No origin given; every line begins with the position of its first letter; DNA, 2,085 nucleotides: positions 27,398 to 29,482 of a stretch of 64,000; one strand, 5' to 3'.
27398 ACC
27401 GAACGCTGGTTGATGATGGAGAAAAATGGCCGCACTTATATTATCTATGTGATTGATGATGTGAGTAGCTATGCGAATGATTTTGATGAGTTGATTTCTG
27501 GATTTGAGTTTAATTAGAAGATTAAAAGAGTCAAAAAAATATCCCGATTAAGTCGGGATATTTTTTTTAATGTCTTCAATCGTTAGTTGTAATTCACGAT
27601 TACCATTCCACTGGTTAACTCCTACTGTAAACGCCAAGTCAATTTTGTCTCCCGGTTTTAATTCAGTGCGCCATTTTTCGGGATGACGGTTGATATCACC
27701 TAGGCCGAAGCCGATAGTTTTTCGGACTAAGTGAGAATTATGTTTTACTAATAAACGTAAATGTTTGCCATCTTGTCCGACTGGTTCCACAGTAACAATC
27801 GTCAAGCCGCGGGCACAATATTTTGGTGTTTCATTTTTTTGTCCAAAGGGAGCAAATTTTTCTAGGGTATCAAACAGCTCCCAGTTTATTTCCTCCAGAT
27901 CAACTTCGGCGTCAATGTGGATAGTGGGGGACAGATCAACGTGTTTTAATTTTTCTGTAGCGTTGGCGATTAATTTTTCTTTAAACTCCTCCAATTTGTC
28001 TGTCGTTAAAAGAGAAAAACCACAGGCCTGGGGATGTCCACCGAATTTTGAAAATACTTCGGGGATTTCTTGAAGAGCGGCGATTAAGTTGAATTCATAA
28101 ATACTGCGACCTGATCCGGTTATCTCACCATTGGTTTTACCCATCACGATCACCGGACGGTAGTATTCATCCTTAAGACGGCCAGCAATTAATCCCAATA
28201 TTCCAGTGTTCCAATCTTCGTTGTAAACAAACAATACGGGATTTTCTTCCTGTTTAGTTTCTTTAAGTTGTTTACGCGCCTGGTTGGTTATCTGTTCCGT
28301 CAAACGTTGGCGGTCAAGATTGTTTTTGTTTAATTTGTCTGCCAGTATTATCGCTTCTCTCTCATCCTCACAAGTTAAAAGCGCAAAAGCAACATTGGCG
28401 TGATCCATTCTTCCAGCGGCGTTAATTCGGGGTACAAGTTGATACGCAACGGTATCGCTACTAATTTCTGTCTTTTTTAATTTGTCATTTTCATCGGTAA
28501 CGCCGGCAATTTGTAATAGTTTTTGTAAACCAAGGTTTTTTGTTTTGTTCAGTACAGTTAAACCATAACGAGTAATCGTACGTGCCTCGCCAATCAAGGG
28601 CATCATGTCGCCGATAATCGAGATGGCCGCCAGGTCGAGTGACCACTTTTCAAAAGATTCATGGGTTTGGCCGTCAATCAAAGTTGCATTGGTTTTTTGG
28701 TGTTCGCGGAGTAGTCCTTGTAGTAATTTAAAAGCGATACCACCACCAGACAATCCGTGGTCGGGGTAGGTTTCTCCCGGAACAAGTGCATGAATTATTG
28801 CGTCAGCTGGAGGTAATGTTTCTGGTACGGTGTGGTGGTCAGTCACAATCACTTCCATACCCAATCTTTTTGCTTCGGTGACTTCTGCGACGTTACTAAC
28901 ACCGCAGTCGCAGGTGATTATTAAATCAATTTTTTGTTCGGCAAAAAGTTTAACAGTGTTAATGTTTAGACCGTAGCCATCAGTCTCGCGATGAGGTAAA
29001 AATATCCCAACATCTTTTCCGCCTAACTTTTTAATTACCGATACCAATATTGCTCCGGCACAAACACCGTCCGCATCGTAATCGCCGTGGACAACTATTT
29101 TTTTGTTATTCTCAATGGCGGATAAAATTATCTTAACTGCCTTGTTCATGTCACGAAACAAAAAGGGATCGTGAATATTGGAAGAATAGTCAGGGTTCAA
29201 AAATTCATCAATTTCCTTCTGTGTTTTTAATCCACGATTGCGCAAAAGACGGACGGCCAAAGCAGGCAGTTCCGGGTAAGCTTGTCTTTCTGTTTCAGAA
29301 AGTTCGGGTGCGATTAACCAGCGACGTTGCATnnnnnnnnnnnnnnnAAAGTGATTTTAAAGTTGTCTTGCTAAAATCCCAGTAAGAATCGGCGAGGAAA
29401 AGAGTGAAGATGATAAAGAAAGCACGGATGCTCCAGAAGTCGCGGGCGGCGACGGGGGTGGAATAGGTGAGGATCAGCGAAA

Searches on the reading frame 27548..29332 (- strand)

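Call 32: search_protein_families(library=pfam, proteins=[window:27548-29332:-], max_evalue=0.001)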
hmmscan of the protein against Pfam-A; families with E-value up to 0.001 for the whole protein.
window:27548-29332:- (594 aa): 3 families
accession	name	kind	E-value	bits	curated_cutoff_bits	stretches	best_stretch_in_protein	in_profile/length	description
PF17768.7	RecJ_OB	-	7.2e-27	94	27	1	473-587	1-107/107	RecJ OB domain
PF01368.27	DHH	-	9.4e-24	84.5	28.1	1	78-213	1-108/125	DHH family, N-terminal domain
PF02272.25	DHHA1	-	1e-16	61.7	25.9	1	365-456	3-98/102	DHHA1 domain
